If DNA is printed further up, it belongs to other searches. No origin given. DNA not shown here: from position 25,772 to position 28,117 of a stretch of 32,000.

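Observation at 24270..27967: OLD-family ATPase/Toprim nuclease plus UvrD-like helicase operon: Gabija-like, but both proteins are larger than canonical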

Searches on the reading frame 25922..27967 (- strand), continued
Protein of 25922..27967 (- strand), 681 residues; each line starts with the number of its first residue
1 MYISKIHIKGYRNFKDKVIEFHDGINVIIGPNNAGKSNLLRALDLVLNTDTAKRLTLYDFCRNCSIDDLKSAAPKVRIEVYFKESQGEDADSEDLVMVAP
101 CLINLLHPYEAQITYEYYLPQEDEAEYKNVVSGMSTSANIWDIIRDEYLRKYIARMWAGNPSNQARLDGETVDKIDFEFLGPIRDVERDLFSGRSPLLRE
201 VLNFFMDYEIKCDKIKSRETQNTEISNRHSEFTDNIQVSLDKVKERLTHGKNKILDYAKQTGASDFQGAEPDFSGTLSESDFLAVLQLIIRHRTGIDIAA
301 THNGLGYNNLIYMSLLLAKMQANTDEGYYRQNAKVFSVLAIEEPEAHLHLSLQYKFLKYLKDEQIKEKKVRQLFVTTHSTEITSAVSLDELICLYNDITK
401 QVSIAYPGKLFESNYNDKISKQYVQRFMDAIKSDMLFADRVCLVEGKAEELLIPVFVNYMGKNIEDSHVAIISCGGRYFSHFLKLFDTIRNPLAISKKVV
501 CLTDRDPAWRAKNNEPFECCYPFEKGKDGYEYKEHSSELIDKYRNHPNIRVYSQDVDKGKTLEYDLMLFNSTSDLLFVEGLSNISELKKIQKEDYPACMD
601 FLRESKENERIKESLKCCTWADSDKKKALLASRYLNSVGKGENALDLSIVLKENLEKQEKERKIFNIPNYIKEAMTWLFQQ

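Call 17: find_homologous_proteins(query=window:25925-27967:-, max_evalue=1e-10)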
Query window:25925-27967:- (681 aa): 4545 proteins with E <= 1e-10 among 8000 candidates; the best 120 are listed.
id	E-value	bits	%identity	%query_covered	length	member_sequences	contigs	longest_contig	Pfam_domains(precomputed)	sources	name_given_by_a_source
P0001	0.0e+0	1543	100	100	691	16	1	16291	PF20469.5,PF11398.15,PF13514.13,PF13175.13,PF13476.13,PF02463.26,PF13304.13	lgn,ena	-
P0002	0.0e+0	1223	78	100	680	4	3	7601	PF20469.5,PF11398.15,PF13514.13,PF13175.13,PF13476.13,PF02463.26,PF13304.13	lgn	-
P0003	0.0e+0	1223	79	100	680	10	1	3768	PF20469.5,PF11398.15,PF13514.13,PF13175.13,PF13476.13,PF02463.26,PF13304.13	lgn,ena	-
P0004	0.0e+0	1208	77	100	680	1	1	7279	PF20469.5,PF11398.15,PF13514.13,PF13175.13,PF13476.13,PF02463.26,PF13304.13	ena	-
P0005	0.0e+0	1207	77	100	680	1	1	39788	PF20469.5,PF11398.15,PF13514.13,PF13175.13,PF13476.13,PF02463.26,PF13304.13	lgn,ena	-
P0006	0.0e+0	1202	77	100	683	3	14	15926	PF20469.5,PF11398.15,PF13514.13,PF13175.13,PF13476.13,PF02463.26,PF13304.13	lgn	-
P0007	0.0e+0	1199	77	100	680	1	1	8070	PF20469.5,PF11398.15,PF13514.13,PF13175.13,PF13476.13,PF02463.26,PF13304.13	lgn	-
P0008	0.0e+0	1199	77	99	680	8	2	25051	PF20469.5,PF11398.15,PF13514.13,PF13175.13,PF13476.13,PF02463.26,PF13304.13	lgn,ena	-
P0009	0.0e+0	1195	76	100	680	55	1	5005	PF20469.5,PF11398.15,PF13514.13,PF13175.13,PF13476.13,PF02463.26,PF13304.13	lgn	-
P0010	0.0e+0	1193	76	100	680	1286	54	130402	PF20469.5,PF11398.15,PF13514.13,PF13175.13,PF13476.13,PF02463.26,PF13304.13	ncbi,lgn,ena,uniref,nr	ncbi:ATP-dependent nuclease [Leyella stercorea]|uniref:ATP-dependent nuclease n=2 Tax=Leyella sterco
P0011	0.0e+0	1175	75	100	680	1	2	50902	PF20469.5,PF11398.15,PF13514.13,PF13175.13,PF13476.13,PF02463.26,PF13304.13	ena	-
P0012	0.0e+0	1174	75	100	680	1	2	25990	PF20469.5,PF11398.15,PF13514.13,PF13175.13,PF13476.13,PF02463.26,PF13304.13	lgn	-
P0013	0.0e+0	1173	75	100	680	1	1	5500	PF20469.5,PF11398.15,PF13514.13,PF13175.13,PF13476.13,PF02463.26,PF13304.13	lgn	-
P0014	0.0e+0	1172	75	100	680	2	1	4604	PF20469.5,PF11398.15,PF13514.13,PF13175.13,PF13476.13,PF02463.26,PF13304.13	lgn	-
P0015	0.0e+0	1172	75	100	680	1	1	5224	PF20469.5,PF11398.15,PF13514.13,PF13175.13,PF13476.13,PF02463.26,PF13304.13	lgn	-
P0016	0.0e+0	1172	75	100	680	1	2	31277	PF20469.5,PF11398.15,PF13514.13,PF13175.13,PF13476.13,PF02463.26,PF13304.13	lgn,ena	-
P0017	0.0e+0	1172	75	100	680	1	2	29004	PF20469.5,PF11398.15,PF13514.13,PF13175.13,PF13476.13,PF02463.26,PF13304.13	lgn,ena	-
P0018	0.0e+0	1172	75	100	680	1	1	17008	PF20469.5,PF11398.15,PF13514.13,PF13175.13,PF13476.13,PF02463.26,PF13304.13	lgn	-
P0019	0.0e+0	1171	75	100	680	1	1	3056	PF20469.5,PF11398.15,PF13514.13,PF13175.13,PF13476.13,PF02463.26,PF13304.13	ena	-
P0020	0.0e+0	1171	75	100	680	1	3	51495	PF20469.5,PF11398.15,PF13514.13,PF13175.13,PF13476.13,PF02463.26,PF13304.13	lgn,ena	-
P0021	0.0e+0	1171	75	100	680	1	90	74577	PF20469.5,PF11398.15,PF13514.13,PF13175.13,PF13476.13,PF02463.26,PF13304.13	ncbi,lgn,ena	-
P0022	0.0e+0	1171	75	100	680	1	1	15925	PF20469.5,PF11398.15,PF13514.13,PF13175.13,PF13476.13,PF02463.26,PF13304.13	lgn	-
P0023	0.0e+0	1171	75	100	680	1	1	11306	PF20469.5,PF11398.15,PF13514.13,PF13175.13,PF13476.13,PF02463.26,PF13304.13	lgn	-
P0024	0.0e+0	1171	75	100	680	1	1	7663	PF20469.5,PF11398.15,PF13514.13,PF13175.13,PF13476.13,PF02463.26,PF13304.13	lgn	-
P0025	0.0e+0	1171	75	100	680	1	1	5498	PF20469.5,PF11398.15,PF13514.13,PF13175.13,PF13476.13,PF02463.26,PF13304.13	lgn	-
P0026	0.0e+0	1171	75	100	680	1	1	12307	PF20469.5,PF11398.15,PF13514.13,PF13175.13,PF13476.13,PF02463.26,PF13304.13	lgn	-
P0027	0.0e+0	1171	75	100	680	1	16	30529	PF20469.5,PF11398.15,PF13514.13,PF13175.13,PF13476.13,PF02463.26,PF13304.13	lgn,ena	-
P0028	0.0e+0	1171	75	100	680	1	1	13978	PF20469.5,PF11398.15,PF13514.13,PF13175.13,PF13476.13,PF02463.26,PF13304.13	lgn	-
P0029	0.0e+0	1171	75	100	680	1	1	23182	PF20469.5,PF11398.15,PF13514.13,PF13175.13,PF13476.13,PF02463.26,PF13304.13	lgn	-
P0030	0.0e+0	1170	75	100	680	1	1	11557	PF20469.5,PF11398.15,PF13514.13,PF13175.13,PF13476.13,PF02463.26,PF13304.13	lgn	-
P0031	0.0e+0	1170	75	100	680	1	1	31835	PF20469.5,PF11398.15,PF13514.13,PF13175.13,PF13476.13,PF02463.26,PF13304.13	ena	-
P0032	0.0e+0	1170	75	100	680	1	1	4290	PF20469.5,PF11398.15,PF13514.13,PF13175.13,PF13476.13,PF02463.26,PF13304.13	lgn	-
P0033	0.0e+0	1170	75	100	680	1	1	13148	PF20469.5,PF11398.15,PF13514.13,PF13175.13,PF13476.13,PF02463.26,PF13304.13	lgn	-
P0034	0.0e+0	1170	75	100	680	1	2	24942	PF20469.5,PF11398.15,PF13514.13,PF13175.13,PF13476.13,PF02463.26,PF13304.13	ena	-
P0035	0.0e+0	1170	75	100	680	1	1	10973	PF20469.5,PF11398.15,PF13514.13,PF13175.13,PF13476.13,PF02463.26,PF13304.13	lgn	-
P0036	0.0e+0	1170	75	100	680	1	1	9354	PF20469.5,PF11398.15,PF13514.13,PF13175.13,PF13476.13,PF02463.26,PF13304.13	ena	-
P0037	0.0e+0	1170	75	100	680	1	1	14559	PF20469.5,PF11398.15,PF13514.13,PF13175.13,PF13476.13,PF02463.26,PF13304.13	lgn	-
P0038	0.0e+0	1170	75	100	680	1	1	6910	PF20469.5,PF11398.15,PF13514.13,PF13175.13,PF13476.13,PF02463.26,PF13304.13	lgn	-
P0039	0.0e+0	1170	75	100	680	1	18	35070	PF20469.5,PF11398.15,PF13514.13,PF13175.13,PF13476.13,PF02463.26,PF13304.13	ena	-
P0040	0.0e+0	1169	75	100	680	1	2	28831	PF20469.5,PF11398.15,PF13514.13,PF13175.13,PF13476.13,PF02463.26,PF13304.13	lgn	-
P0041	0.0e+0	1169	75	100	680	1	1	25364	PF20469.5,PF11398.15,PF13514.13,PF13175.13,PF13476.13,PF02463.26,PF13304.13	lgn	-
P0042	0.0e+0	1169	75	100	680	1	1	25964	PF20469.5,PF11398.15,PF13514.13,PF13175.13,PF13476.13,PF02463.26,PF13304.13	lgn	-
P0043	0.0e+0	1169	75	100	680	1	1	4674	PF20469.5,PF11398.15,PF13514.13,PF13175.13,PF13476.13,PF02463.26,PF13304.13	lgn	-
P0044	0.0e+0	1169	75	100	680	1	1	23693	PF20469.5,PF11398.15,PF13514.13,PF13175.13,PF13476.13,PF02463.26,PF13304.13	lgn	-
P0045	0.0e+0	1169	75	100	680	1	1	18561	PF20469.5,PF11398.15,PF13514.13,PF13175.13,PF13476.13,PF02463.26,PF13304.13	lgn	-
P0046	0.0e+0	1169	75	100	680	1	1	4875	PF20469.5,PF11398.15,PF13514.13,PF13175.13,PF13476.13,PF02463.26,PF13304.13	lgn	-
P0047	0.0e+0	1169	75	100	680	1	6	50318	PF20469.5,PF11398.15,PF13514.13,PF13175.13,PF13476.13,PF02463.26,PF13304.13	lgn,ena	-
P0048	0.0e+0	1169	75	100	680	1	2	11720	PF20469.5,PF11398.15,PF13514.13,PF13175.13,PF13476.13,PF02463.26,PF13304.13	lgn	-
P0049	0.0e+0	1168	75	100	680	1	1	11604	PF20469.5,PF11398.15,PF13175.13,PF13476.13,PF02463.26,PF13304.13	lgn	-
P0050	0.0e+0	1168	75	100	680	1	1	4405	PF20469.5,PF11398.15,PF13514.13,PF13175.13,PF13476.13,PF02463.26,PF13304.13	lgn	-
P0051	0.0e+0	1168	75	100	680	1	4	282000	PF20469.5,PF11398.15,PF13514.13,PF13175.13,PF13476.13,PF02463.26,PF13304.13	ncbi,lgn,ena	-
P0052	0.0e+0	1168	75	100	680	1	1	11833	PF20469.5,PF11398.15,PF13514.13,PF13175.13,PF13476.13,PF02463.26,PF13304.13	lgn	-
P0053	0.0e+0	1167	75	100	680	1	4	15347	PF20469.5,PF11398.15,PF13514.13,PF13175.13,PF13476.13,PF02463.26,PF13304.13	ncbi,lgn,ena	-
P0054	0.0e+0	1167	75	100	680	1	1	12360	PF20469.5,PF11398.15,PF13175.13,PF13476.13,PF02463.26,PF13304.13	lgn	-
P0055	0.0e+0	1166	75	100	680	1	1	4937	PF20469.5,PF11398.15,PF13514.13,PF13175.13,PF13476.13,PF02463.26,PF13304.13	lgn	-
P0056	0.0e+0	1166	75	100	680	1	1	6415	PF20469.5,PF11398.15,PF13514.13,PF13175.13,PF13476.13,PF02463.26,PF13304.13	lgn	-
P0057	0.0e+0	1166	74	100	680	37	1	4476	PF20469.5,PF11398.15,PF13514.13,PF13175.13,PF13476.13,PF02463.26,PF13304.13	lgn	-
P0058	0.0e+0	1163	74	100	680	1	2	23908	PF20469.5,PF11398.15,PF13514.13,PF13175.13,PF13476.13,PF02463.26,PF13304.13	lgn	-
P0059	0.0e+0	1158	74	100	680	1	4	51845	PF20469.5,PF11398.15,PF13514.13,PF13175.13,PF13476.13,PF02463.26,PF13304.13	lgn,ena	-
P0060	0.0e+0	1158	74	100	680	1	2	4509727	PF20469.5,PF11398.15,PF13514.13,PF13175.13,PF13476.13,PF02463.26,PF13304.13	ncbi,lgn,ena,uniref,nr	ncbi:ATP-dependent nuclease [Parabacteroides timonensis]|uniref:ATP-dependent nuclease n=1 Tax=Parab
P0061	0.0e+0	1156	74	100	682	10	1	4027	PF20469.5,PF11398.15,PF13514.13,PF13175.13,PF13476.13,PF02463.26,PF13304.13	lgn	-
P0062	0.0e+0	1152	75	98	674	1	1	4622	PF20469.5,PF11398.15,PF13514.13,PF13175.13,PF13476.13,PF02463.26,PF13304.13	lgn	-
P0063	0.0e+0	1135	75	96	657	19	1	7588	PF20469.5,PF11398.15,PF13514.13,PF13175.13,PF13476.13,PF02463.26,PF13304.13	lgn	-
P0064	0.0e+0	1120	75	95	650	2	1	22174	PF20469.5,PF11398.15,PF13514.13,PF13175.13,PF13476.13,PF02463.26,PF13304.13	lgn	-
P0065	0.0e+0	1103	70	100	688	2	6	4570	PF20469.5,PF11398.15,PF13514.13,PF13175.13,PF13476.13,PF02463.26,PF13304.13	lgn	-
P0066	0.0e+0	1058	67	100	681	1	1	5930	PF20469.5,PF11398.15,PF13514.13,PF13175.13,PF13476.13,PF02463.26,PF13304.13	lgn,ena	-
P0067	0.0e+0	1058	67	100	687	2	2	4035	PF20469.5,PF11398.15,PF13514.13,PF13175.13,PF13476.13,PF02463.26,PF13304.13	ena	-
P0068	0.0e+0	1056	75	89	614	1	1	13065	PF20469.5,PF11398.15,PF13514.13,PF13175.13,PF13476.13,PF02463.26,PF13304.13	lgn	-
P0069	0.0e+0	1049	67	100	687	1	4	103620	PF20469.5,PF11398.15,PF13514.13,PF13175.13,PF13476.13,PF02463.26,PF13304.13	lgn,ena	-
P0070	0.0e+0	1048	67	100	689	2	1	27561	PF20469.5,PF11398.15,PF13514.13,PF13175.13,PF13476.13,PF02463.26,PF13304.13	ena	-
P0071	0.0e+0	1038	67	100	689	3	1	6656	PF20469.5,PF11398.15,PF13514.13,PF13175.13,PF13476.13,PF02463.26,PF13304.13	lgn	-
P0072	0.0e+0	1037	66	100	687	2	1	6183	PF20469.5,PF11398.15,PF13175.13,PF13476.13,PF02463.26,PF13304.13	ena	-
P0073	0.0e+0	1037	66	100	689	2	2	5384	PF20469.5,PF11398.15,PF13175.13,PF13476.13,PF02463.26,PF13304.13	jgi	-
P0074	0.0e+0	1026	66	100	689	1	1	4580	PF20469.5,PF11398.15,PF13514.13,PF13175.13,PF13476.13,PF02463.26,PF13304.13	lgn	-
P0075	0.0e+0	1026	66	100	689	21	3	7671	PF20469.5,PF11398.15,PF13514.13,PF13175.13,PF13476.13,PF02463.26,PF13304.13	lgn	-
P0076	0.0e+0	1019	65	100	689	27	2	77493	PF20469.5,PF11398.15,PF13175.13,PF13476.13,PF02463.26,PF13304.13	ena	-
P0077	0.0e+0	1014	66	100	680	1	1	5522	PF20469.5,PF11398.15,PF13514.13,PF13175.13,PF13476.13,PF02463.26,PF13304.13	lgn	-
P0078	0.0e+0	1013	66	100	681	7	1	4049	PF20469.5,PF11398.15,PF13514.13,PF13175.13,PF13476.13,PF02463.26,PF13304.13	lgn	-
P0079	0.0e+0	1012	65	100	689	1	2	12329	PF20469.5,PF11398.15,PF13175.13,PF13476.13,PF02463.26,PF13304.13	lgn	-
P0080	0.0e+0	1010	66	100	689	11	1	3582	PF20469.5,PF11398.15,PF13175.13,PF13476.13,PF02463.26,PF13304.13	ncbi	-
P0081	2.4e-298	1009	66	100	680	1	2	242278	PF20469.5,PF11398.15,PF13514.13,PF13175.13,PF13476.13,PF02463.26,PF13304.13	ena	-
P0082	3.2e-298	1009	65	100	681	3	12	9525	PF20469.5,PF11398.15,PF13514.13,PF13175.13,PF13476.13,PF02463.26,PF13304.13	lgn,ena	-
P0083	1.4e-297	1007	65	100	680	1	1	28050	PF20469.5,PF11398.15,PF13514.13,PF13175.13,PF13476.13,PF02463.26,PF13304.13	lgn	-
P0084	3.7e-297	1005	65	100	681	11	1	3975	PF20469.5,PF11398.15,PF13514.13,PF13175.13,PF13476.13,PF02463.26,PF13304.13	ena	-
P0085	4.0e-297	1005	65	100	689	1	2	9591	PF20469.5,PF11398.15,PF13175.13,PF13476.13,PF02463.26,PF13304.13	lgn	-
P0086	6.3e-293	991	65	100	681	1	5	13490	PF20469.5,PF11398.15,PF13514.13,PF13175.13,PF13476.13,PF02463.26,PF13304.13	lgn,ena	-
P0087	3.8e-291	985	64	100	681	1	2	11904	PF20469.5,PF11398.15,PF13514.13,PF13175.13,PF13476.13,PF02463.26,PF13304.13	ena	-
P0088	7.2e-291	985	77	81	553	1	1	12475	PF20469.5,PF11398.15,PF13514.13,PF13175.13,PF13476.13,PF02463.26,PF13304.13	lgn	-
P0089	1.1e-249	848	77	41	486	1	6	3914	PF20469.5,PF11398.15,PF13514.13,PF13175.13,PF13476.13,PF02463.26,PF13304.13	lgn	-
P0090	6.0e-235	800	55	100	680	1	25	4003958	PF20469.5,PF11398.15,PF13175.13,PF13476.13,PF02463.26,PF13304.13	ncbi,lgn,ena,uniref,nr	ncbi:putative ATP-dependent endonuclease of the OLD family [uncultured Dysgonomonas sp.]|uniref:Puta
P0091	9.0e-234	796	55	100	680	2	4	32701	PF20469.5,PF11398.15,PF13175.13,PF13476.13,PF02463.26,PF13304.13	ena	-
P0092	1.2e-233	796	54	100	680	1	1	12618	PF20469.5,PF11398.15,PF13175.13,PF13476.13,PF02463.26,PF13304.13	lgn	-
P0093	9.6e-233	792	54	100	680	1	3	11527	PF20469.5,PF11398.15,PF13175.13,PF13476.13,PF02463.26,PF13304.13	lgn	-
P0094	1.6e-232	792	54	100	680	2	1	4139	PF20469.5,PF11398.15,PF13175.13,PF13476.13,PF02463.26,PF13304.13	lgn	-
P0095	3.2e-232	791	55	100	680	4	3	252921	PF20469.5,PF11398.15,PF13175.13,PF13476.13,PF02463.26,PF13304.13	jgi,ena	-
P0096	4.3e-232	790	54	100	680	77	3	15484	PF20469.5,PF11398.15,PF13175.13,PF13476.13,PF02463.26,PF13304.13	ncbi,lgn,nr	ncbi:MAG: AAA family ATPase [Paludibacter sp.]|nr:AAA family ATPase [Paludibacter sp.]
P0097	1.6e-231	788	54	100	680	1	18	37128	PF20469.5,PF11398.15,PF13175.13,PF13476.13,PF02463.26,PF13304.13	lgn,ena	-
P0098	1.6e-231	788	53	100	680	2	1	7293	PF20469.5,PF11398.15,PF13175.13,PF13476.13,PF02463.26,PF13304.13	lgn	-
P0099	1.8e-231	788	54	100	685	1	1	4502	PF20469.5,PF11398.15,PF13175.13,PF13476.13,PF02463.26,PF13304.13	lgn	-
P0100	2.0e-231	788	55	100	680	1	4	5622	PF20469.5,PF11398.15,PF13175.13,PF13476.13,PF02463.26,PF13304.13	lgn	-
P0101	5.6e-231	787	54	99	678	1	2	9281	PF20469.5,PF11398.15,PF13175.13,PF13476.13,PF02463.26,PF13304.13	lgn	-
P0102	8.1e-231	786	54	100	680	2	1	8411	PF20469.5,PF11398.15,PF13175.13,PF13476.13,PF02463.26,PF13304.13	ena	-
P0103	1.1e-230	786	54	100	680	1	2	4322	PF20469.5,PF11398.15,PF13175.13,PF13476.13,PF02463.26,PF13304.13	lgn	-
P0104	1.8e-230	785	54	100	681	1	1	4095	PF20469.5,PF11398.15,PF13175.13,PF13476.13,PF02463.26,PF13304.13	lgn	-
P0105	2.9e-230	784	54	100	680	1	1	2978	PF20469.5,PF11398.15,PF13175.13,PF13476.13,PF02463.26,PF13304.13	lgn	-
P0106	4.7e-230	784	54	100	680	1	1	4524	PF20469.5,PF11398.15,PF13175.13,PF13476.13,PF02463.26,PF13304.13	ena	-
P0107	1.5e-229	782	53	100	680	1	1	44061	PF20469.5,PF11398.15,PF13175.13,PF13476.13,PF02463.26,PF13304.13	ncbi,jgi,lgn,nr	ncbi:MAG: AAA family ATPase [Prevotellaceae bacterium]|jgi:predicted ATP-dependent endonuclease of O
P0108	9.2e-229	779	54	100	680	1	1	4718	PF20469.5,PF11398.15,PF13175.13,PF13476.13,PF02463.26,PF13304.13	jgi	-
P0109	1.5e-228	779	53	100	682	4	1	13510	PF20469.5,PF11398.15,PF13175.13,PF13476.13,PF02463.26,PF13304.13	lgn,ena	-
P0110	3.0e-228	778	53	100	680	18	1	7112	PF20469.5,PF11398.15,PF13175.13,PF13476.13,PF02463.26,PF13304.13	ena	-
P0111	2.6e-227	775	54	100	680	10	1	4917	PF20469.5,PF11398.15,PF13175.13,PF13476.13,PF02463.26,PF13304.13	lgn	-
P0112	3.3e-226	771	54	100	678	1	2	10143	PF20469.5,PF11398.15,PF13175.13,PF13476.13,PF02463.26,PF13304.13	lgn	-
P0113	4.0e-226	771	53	100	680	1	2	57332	PF20469.5,PF11398.15,PF13175.13,PF13476.13,PF02463.26,PF13304.13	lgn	-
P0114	6.4e-226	770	53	100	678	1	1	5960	PF20469.5,PF11398.15,PF13514.13,PF13175.13,PF13476.13,PF02463.26,PF13304.13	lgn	-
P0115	2.6e-225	768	52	100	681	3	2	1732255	PF20469.5,PF11398.15,PF13175.13,PF13476.13,PF02463.26,PF13304.13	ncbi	-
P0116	3.7e-225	767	52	100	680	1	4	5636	PF20469.5,PF11398.15,PF13175.13,PF13476.13,PF02463.26,PF13304.13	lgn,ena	-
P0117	1.6e-224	765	54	100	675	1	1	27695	PF20469.5,PF11398.15,PF13175.13,PF13476.13,PF02463.26,PF13304.13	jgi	jgi:predicted ATP-dependent endonuclease of OLD family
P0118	2.2e-224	765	52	100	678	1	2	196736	PF20469.5,PF11398.15,PF13175.13,PF13476.13,PF02463.26,PF13304.13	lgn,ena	-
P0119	1.3e-223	762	52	100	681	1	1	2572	PF20469.5,PF11398.15,PF13175.13,PF13476.13,PF02463.26,PF13304.13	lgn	-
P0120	1.3e-223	762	53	100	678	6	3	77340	PF20469.5,PF11398.15,PF13175.13,PF13476.13,PF02463.26,PF13304.13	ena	-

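Call 21: find_related_loci(query=window:25925-27967:-, collection=genome_contigs, flank=8000)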
Query window:25925-27967:- (681 aa) in genome_contigs; peptide patterns used: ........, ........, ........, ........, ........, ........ (x = any residue, [..] = any of these).
119 stretches matched a pattern; 1 encode a relative of the query (tblastn E <= 1e-3); 1 distinct loci.
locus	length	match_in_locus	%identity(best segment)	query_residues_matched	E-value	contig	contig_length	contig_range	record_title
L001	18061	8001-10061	51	1-680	0e+0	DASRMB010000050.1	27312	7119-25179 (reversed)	MAG TPA_asm: Prolixibacteraceae bacterium isolate SMAG_U10204 k141_220823, whole genome shotgun sequence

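Call 22: find_encoding_contigs(protein=P0001, flank=10000, max_places=4)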
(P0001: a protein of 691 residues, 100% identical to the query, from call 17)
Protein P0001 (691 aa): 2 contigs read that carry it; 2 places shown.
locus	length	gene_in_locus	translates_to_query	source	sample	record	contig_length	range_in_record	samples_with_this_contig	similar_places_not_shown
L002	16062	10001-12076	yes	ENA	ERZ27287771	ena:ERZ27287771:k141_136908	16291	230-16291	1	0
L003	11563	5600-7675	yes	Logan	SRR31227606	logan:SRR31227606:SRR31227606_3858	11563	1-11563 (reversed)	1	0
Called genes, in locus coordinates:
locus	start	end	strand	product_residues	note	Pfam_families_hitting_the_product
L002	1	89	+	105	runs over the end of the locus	?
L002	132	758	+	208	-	PF03412:Peptidase_C39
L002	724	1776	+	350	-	PF07610:DUF1573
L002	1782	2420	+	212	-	PF07610:DUF1573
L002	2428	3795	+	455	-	PF04932:Wzy_C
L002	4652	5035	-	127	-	-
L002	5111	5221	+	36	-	-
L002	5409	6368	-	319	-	PF08843:AbiEii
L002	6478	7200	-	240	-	PF13338:AbiEi_4 (weak), PF20217:DUF6577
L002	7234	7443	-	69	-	-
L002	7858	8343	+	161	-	-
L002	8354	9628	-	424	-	PF13173:AAA_14, PF13635:DUF4143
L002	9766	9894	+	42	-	-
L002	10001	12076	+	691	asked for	PF02463:SMC_N, PF11398:DUF2813, PF13175:AAA_15, PF13476:AAA_23, PF13514:AAA_27 (weak), PF13304:AAA_21, PF20469:OLD-like_TOPRIM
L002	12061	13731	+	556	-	PF00580:UvrD-helicase, PF01443:Viral_helicase1 (faint), PF13245:AAA_19, PF13361:UvrD_C, PF13538:UvrD_C_2 (faint)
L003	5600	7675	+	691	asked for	PF02463:SMC_N, PF11398:DUF2813, PF13175:AAA_15, PF13476:AAA_23, PF13514:AAA_27 (weak), PF13304:AAA_21, PF20469:OLD-like_TOPRIM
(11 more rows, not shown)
